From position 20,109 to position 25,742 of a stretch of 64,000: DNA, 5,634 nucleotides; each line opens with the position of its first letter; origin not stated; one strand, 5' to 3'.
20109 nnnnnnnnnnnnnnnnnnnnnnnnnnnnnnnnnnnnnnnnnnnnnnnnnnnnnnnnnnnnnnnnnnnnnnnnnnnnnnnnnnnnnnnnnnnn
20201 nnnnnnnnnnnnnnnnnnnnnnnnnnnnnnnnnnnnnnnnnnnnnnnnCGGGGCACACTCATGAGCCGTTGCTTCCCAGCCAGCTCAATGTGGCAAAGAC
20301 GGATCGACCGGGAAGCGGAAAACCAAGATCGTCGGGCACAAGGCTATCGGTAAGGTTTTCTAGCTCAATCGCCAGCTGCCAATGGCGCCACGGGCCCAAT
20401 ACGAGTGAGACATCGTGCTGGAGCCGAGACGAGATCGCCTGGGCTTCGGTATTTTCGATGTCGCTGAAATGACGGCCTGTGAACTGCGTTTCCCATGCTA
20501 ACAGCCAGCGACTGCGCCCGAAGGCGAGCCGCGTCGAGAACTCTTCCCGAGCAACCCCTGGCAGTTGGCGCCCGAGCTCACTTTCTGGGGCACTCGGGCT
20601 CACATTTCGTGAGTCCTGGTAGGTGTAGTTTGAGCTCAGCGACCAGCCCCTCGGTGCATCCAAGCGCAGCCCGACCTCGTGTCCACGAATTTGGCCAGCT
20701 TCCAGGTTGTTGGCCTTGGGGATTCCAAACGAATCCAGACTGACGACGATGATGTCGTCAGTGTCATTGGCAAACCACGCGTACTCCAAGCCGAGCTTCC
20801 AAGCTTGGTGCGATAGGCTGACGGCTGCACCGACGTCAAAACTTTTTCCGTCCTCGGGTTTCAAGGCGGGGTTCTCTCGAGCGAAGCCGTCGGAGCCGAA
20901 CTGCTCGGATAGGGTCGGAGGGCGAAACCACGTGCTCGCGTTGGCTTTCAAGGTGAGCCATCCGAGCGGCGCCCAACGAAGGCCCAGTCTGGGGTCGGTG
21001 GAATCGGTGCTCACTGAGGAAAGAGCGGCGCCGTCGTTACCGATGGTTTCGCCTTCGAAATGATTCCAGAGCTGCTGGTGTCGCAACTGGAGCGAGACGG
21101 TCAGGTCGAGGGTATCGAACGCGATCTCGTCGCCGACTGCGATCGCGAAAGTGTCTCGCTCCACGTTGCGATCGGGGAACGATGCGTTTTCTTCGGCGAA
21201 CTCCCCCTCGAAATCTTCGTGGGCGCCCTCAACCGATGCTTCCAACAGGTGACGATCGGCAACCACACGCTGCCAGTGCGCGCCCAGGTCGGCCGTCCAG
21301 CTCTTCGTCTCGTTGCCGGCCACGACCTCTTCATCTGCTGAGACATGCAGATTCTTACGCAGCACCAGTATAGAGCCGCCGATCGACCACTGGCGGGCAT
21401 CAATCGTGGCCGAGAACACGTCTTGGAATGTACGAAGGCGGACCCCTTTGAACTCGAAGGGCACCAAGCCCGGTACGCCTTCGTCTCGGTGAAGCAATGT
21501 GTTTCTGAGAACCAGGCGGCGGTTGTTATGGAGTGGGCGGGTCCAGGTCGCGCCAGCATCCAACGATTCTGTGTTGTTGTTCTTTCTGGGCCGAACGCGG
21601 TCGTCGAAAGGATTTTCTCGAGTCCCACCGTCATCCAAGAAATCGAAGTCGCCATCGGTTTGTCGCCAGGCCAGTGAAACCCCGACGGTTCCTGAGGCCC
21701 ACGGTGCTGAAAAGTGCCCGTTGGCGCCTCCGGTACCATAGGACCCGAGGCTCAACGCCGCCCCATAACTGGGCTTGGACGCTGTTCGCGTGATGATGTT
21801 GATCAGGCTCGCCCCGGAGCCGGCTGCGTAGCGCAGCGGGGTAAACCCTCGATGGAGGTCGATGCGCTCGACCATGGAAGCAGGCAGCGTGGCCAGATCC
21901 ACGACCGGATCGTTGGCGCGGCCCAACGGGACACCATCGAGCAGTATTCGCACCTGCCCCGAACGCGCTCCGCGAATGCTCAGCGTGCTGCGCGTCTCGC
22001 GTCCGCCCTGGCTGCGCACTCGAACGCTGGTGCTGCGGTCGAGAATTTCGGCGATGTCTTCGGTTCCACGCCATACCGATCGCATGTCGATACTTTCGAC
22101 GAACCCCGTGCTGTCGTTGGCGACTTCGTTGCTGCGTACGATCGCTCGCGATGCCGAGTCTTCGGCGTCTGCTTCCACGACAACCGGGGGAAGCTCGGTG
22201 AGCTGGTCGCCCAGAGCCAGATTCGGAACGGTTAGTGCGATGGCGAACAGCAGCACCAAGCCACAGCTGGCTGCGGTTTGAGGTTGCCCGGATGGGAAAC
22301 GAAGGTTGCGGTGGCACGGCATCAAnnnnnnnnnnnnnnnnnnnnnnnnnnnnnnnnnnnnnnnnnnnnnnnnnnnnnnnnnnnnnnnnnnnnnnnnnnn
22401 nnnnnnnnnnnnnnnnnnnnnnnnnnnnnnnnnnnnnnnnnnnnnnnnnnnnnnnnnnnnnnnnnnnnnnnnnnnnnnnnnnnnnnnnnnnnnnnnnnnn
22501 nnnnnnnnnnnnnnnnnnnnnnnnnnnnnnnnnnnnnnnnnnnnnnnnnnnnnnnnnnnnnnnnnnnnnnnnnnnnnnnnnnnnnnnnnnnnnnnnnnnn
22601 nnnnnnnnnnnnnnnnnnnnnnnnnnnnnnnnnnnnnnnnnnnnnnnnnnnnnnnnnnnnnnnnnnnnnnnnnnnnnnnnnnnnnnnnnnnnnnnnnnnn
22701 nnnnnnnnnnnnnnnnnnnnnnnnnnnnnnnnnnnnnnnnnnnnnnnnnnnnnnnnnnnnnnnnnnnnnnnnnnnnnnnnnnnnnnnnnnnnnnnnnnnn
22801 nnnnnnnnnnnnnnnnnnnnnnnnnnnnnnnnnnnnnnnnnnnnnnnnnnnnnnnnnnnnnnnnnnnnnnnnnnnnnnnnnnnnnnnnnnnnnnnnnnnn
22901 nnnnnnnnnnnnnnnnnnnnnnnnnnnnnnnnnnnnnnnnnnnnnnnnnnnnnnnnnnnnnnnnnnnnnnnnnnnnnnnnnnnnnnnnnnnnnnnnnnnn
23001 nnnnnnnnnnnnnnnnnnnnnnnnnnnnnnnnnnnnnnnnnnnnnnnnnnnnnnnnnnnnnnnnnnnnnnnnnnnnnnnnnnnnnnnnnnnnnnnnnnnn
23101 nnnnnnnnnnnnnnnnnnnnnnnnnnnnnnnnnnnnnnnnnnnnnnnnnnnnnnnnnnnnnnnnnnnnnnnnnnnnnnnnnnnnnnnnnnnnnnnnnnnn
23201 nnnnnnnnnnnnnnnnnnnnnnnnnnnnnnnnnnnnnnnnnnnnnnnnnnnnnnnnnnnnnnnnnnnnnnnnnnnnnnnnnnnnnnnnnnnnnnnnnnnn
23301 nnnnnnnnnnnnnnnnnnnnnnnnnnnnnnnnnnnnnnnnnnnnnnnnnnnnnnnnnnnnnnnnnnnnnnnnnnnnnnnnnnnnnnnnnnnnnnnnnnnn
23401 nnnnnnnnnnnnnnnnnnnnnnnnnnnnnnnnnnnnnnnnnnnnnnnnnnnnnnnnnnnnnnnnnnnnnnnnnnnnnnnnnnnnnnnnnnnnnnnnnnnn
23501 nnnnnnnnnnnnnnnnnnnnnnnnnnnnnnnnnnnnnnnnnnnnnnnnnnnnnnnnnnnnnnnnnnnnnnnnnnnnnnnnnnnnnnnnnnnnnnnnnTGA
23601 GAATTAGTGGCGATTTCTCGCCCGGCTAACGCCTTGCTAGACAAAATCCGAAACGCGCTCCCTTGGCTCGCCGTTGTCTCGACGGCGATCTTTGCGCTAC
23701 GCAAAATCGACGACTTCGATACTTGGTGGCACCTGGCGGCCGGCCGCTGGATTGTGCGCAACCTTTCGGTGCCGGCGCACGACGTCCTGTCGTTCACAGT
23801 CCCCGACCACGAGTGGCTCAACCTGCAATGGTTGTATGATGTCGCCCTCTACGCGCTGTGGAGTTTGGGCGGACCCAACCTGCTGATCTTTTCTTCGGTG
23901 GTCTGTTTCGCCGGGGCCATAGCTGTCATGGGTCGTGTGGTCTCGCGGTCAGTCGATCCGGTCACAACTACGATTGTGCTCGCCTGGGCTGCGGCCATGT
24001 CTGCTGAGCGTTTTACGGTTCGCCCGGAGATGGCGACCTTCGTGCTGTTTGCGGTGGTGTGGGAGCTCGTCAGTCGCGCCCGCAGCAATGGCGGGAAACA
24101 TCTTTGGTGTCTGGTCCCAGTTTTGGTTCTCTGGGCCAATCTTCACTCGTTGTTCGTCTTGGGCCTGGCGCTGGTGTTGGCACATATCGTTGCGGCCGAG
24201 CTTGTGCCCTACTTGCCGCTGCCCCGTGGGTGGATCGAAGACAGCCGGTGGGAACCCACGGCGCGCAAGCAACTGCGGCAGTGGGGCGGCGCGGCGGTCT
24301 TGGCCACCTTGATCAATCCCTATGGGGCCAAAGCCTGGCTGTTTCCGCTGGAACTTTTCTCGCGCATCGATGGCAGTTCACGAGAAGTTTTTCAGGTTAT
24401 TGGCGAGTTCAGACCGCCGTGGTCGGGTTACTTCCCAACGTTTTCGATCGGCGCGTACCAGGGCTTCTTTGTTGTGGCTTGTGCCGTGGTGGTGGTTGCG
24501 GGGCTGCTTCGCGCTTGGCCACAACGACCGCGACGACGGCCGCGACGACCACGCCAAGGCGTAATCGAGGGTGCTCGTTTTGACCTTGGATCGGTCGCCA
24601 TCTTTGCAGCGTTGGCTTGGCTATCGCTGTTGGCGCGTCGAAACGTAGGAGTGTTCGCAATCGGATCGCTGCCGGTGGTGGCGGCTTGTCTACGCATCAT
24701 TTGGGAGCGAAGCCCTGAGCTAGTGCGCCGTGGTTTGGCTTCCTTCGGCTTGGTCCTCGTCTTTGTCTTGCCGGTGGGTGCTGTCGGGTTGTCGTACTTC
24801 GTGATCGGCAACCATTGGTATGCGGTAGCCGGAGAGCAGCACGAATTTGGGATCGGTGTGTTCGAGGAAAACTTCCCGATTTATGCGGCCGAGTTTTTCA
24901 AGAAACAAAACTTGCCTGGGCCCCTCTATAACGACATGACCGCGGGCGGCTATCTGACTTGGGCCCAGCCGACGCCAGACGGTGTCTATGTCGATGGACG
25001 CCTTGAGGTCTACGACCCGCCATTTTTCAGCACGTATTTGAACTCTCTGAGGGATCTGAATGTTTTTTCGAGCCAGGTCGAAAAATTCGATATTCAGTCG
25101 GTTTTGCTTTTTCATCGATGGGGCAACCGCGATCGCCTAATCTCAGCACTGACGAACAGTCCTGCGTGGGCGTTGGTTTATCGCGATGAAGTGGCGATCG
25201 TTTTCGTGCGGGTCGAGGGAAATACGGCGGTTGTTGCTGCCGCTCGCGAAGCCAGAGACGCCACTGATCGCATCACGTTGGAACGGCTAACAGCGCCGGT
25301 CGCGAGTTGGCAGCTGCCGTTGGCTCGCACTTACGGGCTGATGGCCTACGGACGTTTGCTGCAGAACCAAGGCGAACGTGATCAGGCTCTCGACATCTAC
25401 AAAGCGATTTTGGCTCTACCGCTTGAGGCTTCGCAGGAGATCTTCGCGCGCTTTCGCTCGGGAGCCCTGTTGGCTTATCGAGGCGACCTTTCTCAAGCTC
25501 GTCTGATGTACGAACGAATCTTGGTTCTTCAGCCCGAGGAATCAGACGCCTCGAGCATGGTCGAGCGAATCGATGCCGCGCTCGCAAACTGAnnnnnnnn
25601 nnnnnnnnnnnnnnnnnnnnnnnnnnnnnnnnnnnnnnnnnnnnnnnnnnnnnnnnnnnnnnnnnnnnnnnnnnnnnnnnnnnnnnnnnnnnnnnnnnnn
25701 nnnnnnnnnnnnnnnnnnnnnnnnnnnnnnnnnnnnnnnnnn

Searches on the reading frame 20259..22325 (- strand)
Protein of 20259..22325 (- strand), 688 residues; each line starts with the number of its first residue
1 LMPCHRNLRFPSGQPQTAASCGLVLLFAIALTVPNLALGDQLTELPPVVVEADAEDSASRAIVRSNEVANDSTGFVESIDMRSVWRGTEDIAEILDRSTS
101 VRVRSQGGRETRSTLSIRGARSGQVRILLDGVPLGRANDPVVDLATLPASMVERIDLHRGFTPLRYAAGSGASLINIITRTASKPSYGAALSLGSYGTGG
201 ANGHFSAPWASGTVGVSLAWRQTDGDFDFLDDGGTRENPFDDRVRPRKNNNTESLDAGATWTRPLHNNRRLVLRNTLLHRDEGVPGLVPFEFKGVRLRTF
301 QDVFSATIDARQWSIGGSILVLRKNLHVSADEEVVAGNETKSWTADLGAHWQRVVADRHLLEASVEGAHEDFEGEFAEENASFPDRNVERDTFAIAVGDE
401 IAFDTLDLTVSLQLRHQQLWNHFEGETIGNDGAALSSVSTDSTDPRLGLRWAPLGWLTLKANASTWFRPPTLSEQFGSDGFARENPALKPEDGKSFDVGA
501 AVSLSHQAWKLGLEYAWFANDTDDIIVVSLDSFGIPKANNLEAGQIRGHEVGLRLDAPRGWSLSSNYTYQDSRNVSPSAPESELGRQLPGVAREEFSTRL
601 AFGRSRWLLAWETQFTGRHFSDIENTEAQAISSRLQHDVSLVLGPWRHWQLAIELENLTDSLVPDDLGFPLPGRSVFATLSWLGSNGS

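Call 35: search_protein_families(library=pfam, proteins=[window:20259-22325:-], max_evalue=0.001)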
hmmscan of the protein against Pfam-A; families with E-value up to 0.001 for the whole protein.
window:20259-22325:- (688 aa): 2 families
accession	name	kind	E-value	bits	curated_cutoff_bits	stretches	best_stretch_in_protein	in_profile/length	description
PF00593.30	TonB_dep_Rec_b-barrel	-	1.1e-32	114.9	27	1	219-658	20-436/436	TonB dependent receptor-like, beta-barrel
PF07715.20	Plug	-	4.5e-14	53.3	23.9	1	86-170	20-103/107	TonB-dependent Receptor Plug Domain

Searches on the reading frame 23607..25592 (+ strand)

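Call 35: search_protein_families(library=pfam, proteins=[window:23607-25592:+], max_evalue=0.001)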
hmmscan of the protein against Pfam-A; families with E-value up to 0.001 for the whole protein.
window:23607-25592:+ (661 aa): 1 family
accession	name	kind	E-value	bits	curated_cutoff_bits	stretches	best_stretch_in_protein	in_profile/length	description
PF13428.12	TPR_14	-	0.00014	22.6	23.5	0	578-604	4-30/44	Tetratricopeptide repeat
